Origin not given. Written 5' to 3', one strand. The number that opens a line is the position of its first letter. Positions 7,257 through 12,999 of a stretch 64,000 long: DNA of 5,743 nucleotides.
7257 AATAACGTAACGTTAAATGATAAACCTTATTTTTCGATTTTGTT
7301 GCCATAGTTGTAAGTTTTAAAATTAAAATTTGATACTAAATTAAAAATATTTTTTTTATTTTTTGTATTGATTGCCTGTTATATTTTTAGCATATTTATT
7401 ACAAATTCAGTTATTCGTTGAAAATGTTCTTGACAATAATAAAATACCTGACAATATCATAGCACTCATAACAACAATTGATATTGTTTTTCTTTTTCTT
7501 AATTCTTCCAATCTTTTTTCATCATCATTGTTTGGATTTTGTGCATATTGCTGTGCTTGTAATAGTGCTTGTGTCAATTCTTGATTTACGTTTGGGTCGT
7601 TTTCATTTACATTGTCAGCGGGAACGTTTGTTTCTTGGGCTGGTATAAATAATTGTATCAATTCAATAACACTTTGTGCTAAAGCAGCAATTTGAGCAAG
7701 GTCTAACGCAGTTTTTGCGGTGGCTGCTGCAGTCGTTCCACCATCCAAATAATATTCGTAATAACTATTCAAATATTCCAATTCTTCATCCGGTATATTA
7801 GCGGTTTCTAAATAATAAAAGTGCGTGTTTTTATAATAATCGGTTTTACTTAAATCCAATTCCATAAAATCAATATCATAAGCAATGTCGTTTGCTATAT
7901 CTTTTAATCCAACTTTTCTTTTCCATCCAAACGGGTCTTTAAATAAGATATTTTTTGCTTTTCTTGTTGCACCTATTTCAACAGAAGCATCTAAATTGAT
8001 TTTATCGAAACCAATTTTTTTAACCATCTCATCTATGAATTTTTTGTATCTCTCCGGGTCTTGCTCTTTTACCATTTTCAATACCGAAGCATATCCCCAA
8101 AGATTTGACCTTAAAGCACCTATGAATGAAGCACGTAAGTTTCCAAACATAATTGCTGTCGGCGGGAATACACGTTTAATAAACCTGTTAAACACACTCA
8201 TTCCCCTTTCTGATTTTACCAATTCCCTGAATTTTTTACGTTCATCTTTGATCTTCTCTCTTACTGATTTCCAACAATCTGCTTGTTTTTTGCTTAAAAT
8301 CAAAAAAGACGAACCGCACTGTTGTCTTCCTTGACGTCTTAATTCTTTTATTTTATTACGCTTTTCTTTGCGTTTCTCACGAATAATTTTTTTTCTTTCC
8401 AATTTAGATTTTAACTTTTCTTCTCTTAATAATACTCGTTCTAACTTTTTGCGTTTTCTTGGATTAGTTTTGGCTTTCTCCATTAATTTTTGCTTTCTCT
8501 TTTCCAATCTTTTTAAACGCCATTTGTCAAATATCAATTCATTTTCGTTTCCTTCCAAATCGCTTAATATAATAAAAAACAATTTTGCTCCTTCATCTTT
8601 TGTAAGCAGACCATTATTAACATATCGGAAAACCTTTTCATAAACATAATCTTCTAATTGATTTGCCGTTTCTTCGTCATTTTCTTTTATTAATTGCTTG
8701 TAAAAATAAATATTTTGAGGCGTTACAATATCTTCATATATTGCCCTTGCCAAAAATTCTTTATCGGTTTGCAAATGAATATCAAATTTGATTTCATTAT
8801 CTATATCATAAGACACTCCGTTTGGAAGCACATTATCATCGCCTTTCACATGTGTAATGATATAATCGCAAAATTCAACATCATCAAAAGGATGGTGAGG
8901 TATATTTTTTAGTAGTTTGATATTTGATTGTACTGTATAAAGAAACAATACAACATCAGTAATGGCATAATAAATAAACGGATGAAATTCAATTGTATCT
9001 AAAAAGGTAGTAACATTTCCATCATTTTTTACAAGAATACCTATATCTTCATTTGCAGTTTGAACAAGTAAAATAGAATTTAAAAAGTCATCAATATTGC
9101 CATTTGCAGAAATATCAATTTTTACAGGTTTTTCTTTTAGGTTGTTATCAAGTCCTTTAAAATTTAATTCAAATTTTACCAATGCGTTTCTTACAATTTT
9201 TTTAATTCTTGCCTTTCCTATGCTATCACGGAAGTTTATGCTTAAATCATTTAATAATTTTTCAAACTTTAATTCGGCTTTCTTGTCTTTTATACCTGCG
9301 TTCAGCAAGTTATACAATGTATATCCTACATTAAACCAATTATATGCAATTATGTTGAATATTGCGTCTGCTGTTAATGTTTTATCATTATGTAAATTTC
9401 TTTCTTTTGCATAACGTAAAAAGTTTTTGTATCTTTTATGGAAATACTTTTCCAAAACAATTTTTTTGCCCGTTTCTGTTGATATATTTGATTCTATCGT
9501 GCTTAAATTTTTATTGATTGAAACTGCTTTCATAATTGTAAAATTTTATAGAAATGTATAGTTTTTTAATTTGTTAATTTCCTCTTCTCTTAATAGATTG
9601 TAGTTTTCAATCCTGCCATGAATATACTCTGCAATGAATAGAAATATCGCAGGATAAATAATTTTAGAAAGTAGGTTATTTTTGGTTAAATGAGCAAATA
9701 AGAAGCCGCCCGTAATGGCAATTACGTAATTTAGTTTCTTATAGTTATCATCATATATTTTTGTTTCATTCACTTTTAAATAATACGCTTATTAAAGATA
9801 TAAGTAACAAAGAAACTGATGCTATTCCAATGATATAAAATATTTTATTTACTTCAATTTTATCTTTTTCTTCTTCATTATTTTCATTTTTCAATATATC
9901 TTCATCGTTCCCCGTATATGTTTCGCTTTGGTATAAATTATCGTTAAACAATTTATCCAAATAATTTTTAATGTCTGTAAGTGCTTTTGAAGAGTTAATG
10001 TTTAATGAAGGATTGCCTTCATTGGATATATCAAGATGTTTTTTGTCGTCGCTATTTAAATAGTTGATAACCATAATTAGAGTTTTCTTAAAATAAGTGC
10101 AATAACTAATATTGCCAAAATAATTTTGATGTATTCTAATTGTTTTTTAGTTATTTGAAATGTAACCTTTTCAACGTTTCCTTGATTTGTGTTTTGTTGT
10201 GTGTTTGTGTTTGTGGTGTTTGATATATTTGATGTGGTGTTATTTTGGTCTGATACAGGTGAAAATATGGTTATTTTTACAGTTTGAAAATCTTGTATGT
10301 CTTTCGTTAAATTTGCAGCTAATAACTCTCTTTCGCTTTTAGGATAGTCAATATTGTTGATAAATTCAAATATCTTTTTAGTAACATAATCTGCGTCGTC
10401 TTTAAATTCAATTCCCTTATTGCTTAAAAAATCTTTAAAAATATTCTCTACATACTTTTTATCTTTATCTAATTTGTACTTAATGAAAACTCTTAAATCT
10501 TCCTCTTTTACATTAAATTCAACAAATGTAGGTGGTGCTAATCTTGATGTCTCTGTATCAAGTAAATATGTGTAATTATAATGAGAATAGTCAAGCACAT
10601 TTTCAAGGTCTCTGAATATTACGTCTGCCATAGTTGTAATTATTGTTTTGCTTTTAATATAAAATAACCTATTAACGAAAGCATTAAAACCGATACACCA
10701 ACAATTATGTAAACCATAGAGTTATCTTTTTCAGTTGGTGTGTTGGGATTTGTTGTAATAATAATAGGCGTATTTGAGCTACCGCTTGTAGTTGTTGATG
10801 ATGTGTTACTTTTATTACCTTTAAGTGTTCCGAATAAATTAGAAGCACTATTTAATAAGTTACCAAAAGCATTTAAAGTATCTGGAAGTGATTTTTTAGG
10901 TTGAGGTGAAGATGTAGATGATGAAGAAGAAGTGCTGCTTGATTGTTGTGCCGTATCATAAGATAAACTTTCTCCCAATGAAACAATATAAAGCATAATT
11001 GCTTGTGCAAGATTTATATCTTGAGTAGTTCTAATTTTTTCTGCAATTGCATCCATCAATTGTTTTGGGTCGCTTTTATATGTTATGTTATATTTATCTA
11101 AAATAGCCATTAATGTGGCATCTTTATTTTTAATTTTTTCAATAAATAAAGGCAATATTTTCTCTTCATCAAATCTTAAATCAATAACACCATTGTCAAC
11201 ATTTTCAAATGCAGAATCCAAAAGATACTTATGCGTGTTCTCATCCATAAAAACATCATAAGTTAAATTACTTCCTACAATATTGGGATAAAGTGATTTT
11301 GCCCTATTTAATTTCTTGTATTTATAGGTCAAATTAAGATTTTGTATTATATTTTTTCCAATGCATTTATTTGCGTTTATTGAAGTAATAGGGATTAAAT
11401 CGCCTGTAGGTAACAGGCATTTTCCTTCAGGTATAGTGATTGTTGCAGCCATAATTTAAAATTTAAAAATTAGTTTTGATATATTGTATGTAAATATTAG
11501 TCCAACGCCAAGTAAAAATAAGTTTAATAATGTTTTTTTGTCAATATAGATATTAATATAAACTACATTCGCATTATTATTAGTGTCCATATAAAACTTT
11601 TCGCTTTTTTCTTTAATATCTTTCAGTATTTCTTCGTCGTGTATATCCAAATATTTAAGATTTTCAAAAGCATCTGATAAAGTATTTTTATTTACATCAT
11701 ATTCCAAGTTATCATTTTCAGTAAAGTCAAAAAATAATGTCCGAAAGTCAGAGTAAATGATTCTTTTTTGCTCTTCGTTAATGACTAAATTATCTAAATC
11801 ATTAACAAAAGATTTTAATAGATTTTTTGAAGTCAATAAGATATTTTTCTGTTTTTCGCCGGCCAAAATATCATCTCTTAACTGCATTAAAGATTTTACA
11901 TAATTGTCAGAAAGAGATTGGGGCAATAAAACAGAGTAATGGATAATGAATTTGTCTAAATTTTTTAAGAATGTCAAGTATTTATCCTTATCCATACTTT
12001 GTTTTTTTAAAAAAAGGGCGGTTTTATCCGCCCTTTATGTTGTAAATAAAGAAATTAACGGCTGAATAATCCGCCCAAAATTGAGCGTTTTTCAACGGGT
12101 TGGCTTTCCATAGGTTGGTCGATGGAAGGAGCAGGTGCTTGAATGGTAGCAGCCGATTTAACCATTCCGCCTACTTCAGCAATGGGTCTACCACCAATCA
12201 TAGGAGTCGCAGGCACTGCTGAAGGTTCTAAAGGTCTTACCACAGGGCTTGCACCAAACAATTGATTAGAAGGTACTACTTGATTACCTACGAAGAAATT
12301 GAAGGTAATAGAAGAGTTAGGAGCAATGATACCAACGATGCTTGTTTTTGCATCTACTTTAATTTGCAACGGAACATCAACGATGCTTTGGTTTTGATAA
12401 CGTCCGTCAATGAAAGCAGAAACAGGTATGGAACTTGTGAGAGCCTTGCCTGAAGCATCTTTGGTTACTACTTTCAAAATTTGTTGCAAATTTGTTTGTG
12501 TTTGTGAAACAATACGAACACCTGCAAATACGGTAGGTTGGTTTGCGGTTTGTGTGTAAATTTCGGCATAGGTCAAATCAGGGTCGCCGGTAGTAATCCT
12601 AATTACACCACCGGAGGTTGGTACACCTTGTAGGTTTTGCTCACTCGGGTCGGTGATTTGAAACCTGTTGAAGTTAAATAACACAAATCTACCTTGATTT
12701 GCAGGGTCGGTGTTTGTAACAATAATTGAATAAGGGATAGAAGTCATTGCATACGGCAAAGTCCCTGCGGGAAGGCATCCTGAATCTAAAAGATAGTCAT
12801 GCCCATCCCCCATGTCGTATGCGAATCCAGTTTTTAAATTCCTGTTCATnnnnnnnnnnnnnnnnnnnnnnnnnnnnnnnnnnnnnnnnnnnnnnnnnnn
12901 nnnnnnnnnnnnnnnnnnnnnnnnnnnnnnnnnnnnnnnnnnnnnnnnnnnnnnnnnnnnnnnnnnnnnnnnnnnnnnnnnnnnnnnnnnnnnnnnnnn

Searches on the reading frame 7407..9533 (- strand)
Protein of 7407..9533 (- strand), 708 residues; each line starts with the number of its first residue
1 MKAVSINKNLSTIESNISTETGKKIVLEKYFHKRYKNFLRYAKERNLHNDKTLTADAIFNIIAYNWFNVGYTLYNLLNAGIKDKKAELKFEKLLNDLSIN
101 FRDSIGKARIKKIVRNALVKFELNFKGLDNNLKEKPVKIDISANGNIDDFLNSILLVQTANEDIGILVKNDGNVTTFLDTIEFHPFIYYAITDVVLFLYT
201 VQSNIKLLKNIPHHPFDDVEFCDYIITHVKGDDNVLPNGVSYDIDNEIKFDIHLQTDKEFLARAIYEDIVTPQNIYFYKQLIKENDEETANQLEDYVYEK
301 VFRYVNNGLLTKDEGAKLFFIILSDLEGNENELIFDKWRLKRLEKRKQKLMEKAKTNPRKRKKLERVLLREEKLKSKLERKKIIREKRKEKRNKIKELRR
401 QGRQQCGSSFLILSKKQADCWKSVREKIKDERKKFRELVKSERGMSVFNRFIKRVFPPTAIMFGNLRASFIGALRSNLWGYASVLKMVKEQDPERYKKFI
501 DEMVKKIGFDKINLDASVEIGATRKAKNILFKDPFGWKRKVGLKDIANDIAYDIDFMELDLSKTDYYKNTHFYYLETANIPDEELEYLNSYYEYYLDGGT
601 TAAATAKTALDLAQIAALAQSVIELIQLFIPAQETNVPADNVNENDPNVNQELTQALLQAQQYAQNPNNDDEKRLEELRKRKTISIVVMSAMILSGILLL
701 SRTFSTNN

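Call 10: search_protein_families(library=phrogs, proteins=[window:7407-9533:-], max_evalue=0.001)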
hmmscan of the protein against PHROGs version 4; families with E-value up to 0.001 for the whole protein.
window:7407-9533:- (708 aa): 0 families

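Call 22: search_protein_families(library=pfam, proteins=[window:7407-9533:-], max_evalue=0.01)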
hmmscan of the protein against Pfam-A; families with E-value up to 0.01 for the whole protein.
window:7407-9533:- (708 aa): 0 families

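Call 46: search_protein_families(library=phrogs, proteins=[window:7407-9533:-], max_evalue=1)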
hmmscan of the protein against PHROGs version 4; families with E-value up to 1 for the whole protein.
window:7407-9533:- (708 aa): 1 family
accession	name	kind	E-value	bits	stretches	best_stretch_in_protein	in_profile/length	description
phrog_10451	-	unknown function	0.076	14.1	1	197-259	32-94/126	-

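Call 49: find_related_loci(query=window:7407-9533:-, collection=viral_contigs, flank=6000)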
Query window:7407-9533:- (708 aa) in viral_contigs; peptide patterns used: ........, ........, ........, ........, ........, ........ (x = any residue, [..] = any of these).
3 stretches matched a pattern, but none encodes a relative of the query by tblastn (E <= 1e-3).

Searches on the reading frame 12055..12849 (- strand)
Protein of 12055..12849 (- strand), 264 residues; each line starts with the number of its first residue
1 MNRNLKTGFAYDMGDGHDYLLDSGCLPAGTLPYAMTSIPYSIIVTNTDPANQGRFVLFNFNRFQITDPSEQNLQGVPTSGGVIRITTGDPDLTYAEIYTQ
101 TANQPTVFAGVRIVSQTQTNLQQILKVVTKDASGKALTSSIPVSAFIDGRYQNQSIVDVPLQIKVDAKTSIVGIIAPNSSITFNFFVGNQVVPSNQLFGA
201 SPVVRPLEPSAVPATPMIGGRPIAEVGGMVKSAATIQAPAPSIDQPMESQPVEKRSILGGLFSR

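Call 10: search_protein_families(library=phrogs, proteins=[window:12055-12849:-], max_evalue=0.001)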
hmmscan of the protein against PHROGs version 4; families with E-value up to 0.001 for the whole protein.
window:12055-12849:- (264 aa): 0 families

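Call 22: search_protein_families(library=pfam, proteins=[window:12055-12849:-], max_evalue=0.01)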
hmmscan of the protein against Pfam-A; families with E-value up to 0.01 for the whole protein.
window:12055-12849:- (264 aa): 0 families

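Call 60: find_homologous_proteins(query=window:12055-12849:-, max_evalue=0.001)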
Query window:12055-12849:- (264 aa): 1 proteins with E <= 0.001 among 710 candidates.
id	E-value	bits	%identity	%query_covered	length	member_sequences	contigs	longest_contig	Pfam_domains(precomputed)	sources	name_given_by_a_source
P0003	9.6e-168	574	100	100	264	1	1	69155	-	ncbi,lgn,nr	ncbi:MAG: hypothetical protein KatS3mg096_593 [Candidatus Parcubacteria bacterium]|nr:MAG: hypotheti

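Call 61: find_encoding_contigs(protein=P0003, flank=10000, max_places=6)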
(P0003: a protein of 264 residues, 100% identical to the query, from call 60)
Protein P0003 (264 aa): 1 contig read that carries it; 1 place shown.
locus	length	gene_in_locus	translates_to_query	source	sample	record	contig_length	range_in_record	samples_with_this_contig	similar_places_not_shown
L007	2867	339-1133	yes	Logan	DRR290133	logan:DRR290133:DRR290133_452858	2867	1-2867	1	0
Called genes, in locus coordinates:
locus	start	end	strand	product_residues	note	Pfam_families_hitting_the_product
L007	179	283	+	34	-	-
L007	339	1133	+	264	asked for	-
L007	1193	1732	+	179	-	-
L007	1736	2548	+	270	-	-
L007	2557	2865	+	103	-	?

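Call 69: predict_structure(protein=window:12055-12849:-)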
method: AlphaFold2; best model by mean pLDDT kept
length: 264 residues; sequences in the alignment: 1
mean_pLDDT: 35.2   pTM: 0.28
mean pLDDT of the five models: 35.2, 35.0, 35.0, 30.5, 28.9
residues with pLDDT >= 90: 0; 70-90: 0; 50-70: 26; < 50: 238
segments of 3 or more residues with pLDDT < 50: 1-124, 146-175, 177-246, 250-252
pLDDT, mean of each block of 10 residues (from residue 1): 23 29 24 23 30 27 24 25 33 37 39 47 49 51 49 46 44 45 37 23 23 31 28 27 44 53 46
secondary structure, 60 per line:
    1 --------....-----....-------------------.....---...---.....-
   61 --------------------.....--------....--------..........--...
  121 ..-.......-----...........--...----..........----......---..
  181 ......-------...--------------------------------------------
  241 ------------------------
elements in order: E9-12 E18-21 E41-45 E55-59 E81-85 E94-97 E106-115 H118-122 E124-130 E136-142 H143-146 E156-165 E170-175 E179-186
